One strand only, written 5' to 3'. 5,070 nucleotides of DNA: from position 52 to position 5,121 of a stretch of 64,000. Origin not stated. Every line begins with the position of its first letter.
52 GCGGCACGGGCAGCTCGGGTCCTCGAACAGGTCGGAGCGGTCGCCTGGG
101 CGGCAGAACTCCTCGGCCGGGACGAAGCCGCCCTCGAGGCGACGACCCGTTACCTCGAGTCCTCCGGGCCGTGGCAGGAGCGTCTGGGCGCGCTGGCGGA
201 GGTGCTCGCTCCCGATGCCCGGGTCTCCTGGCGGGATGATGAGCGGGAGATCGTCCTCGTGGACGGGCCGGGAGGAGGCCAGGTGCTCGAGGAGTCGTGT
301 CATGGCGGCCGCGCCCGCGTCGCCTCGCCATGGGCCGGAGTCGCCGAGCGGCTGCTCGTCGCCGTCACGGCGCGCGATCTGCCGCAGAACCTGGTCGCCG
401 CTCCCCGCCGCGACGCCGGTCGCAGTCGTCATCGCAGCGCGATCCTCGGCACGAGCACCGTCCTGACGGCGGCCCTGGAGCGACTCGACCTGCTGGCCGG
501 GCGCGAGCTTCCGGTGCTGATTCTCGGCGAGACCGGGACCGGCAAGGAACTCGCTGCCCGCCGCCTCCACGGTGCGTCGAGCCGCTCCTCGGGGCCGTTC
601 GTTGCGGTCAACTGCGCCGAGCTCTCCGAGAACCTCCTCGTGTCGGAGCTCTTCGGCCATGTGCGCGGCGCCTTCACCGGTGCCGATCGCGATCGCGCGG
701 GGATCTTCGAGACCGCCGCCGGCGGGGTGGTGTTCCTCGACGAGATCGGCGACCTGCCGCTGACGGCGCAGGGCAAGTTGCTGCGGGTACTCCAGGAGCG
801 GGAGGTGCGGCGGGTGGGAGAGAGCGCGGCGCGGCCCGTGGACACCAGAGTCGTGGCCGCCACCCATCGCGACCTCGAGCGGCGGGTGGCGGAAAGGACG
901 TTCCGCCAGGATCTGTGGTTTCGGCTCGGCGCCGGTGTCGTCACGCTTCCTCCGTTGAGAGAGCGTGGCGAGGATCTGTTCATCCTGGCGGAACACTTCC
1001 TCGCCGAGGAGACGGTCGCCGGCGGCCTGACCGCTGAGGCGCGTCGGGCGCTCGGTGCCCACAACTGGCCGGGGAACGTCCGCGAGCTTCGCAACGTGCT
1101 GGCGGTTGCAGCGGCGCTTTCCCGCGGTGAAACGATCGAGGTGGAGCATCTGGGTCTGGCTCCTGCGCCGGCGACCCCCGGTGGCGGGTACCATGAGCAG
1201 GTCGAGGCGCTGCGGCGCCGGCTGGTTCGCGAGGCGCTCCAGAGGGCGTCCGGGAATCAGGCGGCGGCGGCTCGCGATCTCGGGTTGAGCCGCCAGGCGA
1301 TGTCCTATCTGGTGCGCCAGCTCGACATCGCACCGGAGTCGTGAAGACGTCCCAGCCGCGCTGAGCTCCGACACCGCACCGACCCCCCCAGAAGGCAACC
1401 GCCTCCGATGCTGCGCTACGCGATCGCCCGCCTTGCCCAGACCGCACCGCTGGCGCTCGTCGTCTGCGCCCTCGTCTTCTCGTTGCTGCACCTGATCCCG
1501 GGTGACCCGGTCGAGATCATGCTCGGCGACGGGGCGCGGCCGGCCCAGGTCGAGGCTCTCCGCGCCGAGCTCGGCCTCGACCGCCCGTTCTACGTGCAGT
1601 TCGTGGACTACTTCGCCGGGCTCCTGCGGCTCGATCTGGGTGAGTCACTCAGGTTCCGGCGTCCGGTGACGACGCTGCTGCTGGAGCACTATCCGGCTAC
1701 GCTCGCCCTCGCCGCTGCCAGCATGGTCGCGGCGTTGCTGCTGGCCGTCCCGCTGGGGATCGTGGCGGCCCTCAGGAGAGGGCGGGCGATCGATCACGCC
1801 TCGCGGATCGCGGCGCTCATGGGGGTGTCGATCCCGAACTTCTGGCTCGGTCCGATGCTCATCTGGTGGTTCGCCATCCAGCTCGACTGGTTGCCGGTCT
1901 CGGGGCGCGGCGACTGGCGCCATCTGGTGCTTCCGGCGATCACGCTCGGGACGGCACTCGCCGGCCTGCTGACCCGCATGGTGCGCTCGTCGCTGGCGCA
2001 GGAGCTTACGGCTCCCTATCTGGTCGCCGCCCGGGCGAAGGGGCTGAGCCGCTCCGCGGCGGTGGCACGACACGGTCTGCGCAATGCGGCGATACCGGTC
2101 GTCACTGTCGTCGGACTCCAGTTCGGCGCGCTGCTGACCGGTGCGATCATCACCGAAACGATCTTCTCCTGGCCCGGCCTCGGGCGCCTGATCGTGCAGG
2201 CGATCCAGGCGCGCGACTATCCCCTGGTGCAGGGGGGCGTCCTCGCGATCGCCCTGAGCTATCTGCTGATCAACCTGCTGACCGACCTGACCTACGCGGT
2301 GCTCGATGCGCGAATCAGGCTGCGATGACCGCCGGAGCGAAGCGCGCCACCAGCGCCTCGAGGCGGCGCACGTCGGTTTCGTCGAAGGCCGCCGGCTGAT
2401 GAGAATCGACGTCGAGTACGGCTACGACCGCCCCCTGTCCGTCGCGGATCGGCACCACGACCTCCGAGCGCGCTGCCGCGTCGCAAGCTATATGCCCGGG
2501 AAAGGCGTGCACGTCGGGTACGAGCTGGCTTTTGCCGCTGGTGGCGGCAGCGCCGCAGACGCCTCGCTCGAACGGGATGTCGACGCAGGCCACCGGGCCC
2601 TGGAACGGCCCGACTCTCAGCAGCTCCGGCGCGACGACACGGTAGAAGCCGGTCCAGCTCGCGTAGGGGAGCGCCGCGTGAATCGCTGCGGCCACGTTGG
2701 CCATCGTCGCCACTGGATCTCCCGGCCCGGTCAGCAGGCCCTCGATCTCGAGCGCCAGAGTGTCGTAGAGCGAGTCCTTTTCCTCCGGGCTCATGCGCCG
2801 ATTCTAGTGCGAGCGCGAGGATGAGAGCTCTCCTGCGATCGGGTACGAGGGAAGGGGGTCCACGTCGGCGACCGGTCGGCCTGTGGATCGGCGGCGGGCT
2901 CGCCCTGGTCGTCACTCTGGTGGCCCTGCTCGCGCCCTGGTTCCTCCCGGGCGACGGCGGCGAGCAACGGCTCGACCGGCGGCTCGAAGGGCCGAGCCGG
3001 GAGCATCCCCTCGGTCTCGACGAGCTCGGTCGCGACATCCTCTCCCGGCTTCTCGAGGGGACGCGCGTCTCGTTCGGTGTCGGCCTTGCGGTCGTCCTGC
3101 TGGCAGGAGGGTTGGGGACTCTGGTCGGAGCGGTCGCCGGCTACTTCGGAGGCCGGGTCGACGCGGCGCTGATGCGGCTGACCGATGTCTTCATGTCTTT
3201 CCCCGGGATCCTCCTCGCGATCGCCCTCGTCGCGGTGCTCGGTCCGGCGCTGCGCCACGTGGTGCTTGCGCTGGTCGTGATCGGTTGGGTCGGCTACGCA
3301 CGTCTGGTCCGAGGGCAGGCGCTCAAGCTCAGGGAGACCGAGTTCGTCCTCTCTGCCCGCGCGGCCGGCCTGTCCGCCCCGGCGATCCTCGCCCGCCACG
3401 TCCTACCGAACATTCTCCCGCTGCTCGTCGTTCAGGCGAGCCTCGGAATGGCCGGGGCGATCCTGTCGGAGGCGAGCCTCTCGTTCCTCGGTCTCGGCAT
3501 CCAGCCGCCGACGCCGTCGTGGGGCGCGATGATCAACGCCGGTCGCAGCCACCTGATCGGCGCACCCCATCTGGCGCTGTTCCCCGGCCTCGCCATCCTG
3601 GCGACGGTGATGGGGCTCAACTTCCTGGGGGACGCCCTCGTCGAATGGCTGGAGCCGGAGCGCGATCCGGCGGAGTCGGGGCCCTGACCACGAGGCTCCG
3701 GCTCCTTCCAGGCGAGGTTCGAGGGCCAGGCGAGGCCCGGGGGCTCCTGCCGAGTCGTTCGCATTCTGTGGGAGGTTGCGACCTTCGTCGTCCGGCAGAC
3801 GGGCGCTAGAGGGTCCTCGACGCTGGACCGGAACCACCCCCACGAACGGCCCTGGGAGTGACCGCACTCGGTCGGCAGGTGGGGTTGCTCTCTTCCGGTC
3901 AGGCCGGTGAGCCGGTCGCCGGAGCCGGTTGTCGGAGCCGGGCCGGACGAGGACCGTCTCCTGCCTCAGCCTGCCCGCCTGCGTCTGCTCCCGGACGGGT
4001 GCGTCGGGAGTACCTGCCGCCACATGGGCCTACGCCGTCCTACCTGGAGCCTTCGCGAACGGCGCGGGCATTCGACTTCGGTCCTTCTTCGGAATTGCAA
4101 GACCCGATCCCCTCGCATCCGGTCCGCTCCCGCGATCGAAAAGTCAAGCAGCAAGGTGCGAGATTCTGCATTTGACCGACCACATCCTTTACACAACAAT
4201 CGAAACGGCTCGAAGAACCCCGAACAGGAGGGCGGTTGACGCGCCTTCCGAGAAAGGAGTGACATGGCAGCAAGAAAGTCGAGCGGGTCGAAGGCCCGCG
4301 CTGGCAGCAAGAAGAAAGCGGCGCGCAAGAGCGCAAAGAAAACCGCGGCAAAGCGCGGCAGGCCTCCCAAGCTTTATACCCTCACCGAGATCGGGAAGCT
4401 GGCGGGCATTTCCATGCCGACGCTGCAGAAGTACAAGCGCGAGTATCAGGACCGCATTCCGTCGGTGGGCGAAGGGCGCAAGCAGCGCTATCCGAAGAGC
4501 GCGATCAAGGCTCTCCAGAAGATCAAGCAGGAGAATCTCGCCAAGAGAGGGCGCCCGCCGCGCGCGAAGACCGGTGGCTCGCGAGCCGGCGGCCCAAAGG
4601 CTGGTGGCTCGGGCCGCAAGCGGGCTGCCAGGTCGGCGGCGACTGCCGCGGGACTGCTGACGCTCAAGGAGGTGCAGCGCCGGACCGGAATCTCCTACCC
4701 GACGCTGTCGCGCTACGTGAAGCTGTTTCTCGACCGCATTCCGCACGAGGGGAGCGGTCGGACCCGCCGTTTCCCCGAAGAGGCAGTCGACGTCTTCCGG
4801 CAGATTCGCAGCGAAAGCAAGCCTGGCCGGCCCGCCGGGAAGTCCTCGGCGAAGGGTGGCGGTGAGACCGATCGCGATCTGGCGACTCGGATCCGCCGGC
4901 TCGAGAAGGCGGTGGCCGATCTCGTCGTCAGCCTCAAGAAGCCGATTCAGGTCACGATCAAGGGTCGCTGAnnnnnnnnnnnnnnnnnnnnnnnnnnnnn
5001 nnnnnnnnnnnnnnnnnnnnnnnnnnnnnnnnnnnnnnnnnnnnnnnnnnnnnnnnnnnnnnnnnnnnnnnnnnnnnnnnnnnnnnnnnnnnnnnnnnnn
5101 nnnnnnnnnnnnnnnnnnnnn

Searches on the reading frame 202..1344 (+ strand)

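Call 58: search_protein_families(library=pfam, proteins=[window:202-1344:+], max_evalue=0.00001)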
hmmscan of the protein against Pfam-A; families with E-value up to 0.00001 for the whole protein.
window:202-1344:+ (380 aa): 5 families
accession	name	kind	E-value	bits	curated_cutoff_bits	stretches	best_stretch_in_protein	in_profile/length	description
PF00158.32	Sigma54_activat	-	6.4e-64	215.1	20.2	1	81-243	1-163/168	Sigma-54 interaction domain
PF14532.12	Sigma54_activ_2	-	3.2e-20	73.2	25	1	82-252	1-138/138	Sigma-54 interaction domain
PF25601.1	AAA_lid_14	-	4.5e-17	62.1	27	1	253-318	1-71/87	AAA+ ATPase lid domain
PF07728.20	AAA_5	-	4.8e-08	33.5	22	1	104-223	1-123/139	AAA domain (dynein-related subfamily)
PF02954.25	HTH_8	-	5e-06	26.6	22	0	339-369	7-37/42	Bacterial regulatory protein, Fis family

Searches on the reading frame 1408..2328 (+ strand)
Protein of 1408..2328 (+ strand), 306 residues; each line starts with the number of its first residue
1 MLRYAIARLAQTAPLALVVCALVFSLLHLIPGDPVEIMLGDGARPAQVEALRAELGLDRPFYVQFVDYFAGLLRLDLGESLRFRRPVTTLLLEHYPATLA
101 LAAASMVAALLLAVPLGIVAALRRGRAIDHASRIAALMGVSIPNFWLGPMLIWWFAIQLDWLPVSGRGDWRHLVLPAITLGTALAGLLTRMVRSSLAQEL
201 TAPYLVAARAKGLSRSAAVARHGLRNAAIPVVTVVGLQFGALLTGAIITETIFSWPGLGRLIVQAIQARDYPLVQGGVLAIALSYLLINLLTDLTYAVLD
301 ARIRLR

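Call 58: search_protein_families(library=pfam, proteins=[window:1408-2328:+], max_evalue=0.00001)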
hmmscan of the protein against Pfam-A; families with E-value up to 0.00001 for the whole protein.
window:1408-2328:+ (306 aa): 2 families
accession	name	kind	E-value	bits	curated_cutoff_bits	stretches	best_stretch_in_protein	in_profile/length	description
PF00528.27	BPD_transp_1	-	8.3e-44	150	26.4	1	113-304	1-183/184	Binding-protein-dependent transport system inner membrane component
PF19300.4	BPD_transp_1_N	-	1.9e-13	51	23.8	1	1-101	1-113/114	Binding-prot-dependent transport system membrane comp, N-term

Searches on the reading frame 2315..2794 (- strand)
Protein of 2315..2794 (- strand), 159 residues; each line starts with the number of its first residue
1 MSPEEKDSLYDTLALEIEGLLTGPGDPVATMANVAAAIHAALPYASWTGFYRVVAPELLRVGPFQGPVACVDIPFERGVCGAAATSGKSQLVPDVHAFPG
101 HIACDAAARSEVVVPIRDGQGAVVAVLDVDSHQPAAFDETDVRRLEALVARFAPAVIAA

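Call 17: search_protein_families(library=pfam, proteins=[window:2315-2794:-], max_evalue=0.01)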
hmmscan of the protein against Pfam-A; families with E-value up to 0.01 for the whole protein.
window:2315-2794:- (159 aa): 2 families
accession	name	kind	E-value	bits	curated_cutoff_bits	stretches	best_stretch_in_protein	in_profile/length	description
PF13185.12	GAF_2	-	1e-12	48.8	28.6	1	62-155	37-134/136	GAF domain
PF01590.32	GAF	-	6.1e-10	40.2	22.4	1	46-155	28-132/133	GAF domain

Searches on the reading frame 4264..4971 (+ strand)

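Call 17: search_protein_families(library=pfam, proteins=[window:4264-4971:+], max_evalue=0.01)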
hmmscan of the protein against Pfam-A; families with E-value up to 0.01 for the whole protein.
window:4264-4971:+ (235 aa): 13 families
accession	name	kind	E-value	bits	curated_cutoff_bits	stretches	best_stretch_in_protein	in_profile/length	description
PF13411.12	MerR_1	-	5.1e-12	46.1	21.6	2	133-182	2-50/69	MerR HTH family regulatory protein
PF12728.13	HTH_17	-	1.6e-10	41.5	27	2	131-178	1-46/51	Helix-turn-helix domain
PF01381.28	HTH_3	-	1.7e-05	25.2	23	0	132-152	10-30/55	Helix-turn-helix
PF13384.12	HTH_23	-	2.4e-05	24.4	24.6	0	131-156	17-42/50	Homeodomain-like domain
PF09862.15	DUF2089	-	6.7e-05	22.9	33.4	1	134-148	19-33/47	Domain of unknown function (DUF2089)-HTH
PF13443.12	HTH_26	-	0.00014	22.4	22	0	133-158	12-37/63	Cro/C1-type HTH DNA-binding domain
PF13518.12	HTH_28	-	0.00035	21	25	0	128-155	10-36/52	Helix-turn-helix domain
PF09339.16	HTH_IclR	-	0.00073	19.7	22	0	127-153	14-40/52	IclR helix-turn-helix domain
PF13551.12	HTH_29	-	0.0011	19.4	28.1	0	128-155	9-36/64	Winged helix-turn helix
PF12964.13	DUF3853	-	0.0017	18.9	22.1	0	24-60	33-69/97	Protein of unknown function (DUF3853)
PF13412.12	HTH_24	-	0.0039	17.2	21.9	0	132-153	18-39/48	Winged helix-turn-helix DNA-binding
PF12802.13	MarR_2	-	0.0059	17.2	27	0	130-157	20-46/61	MarR family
PF04967.18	HTH_10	-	0.009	16.2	23.1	0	35-60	21-46/53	HTH DNA binding domain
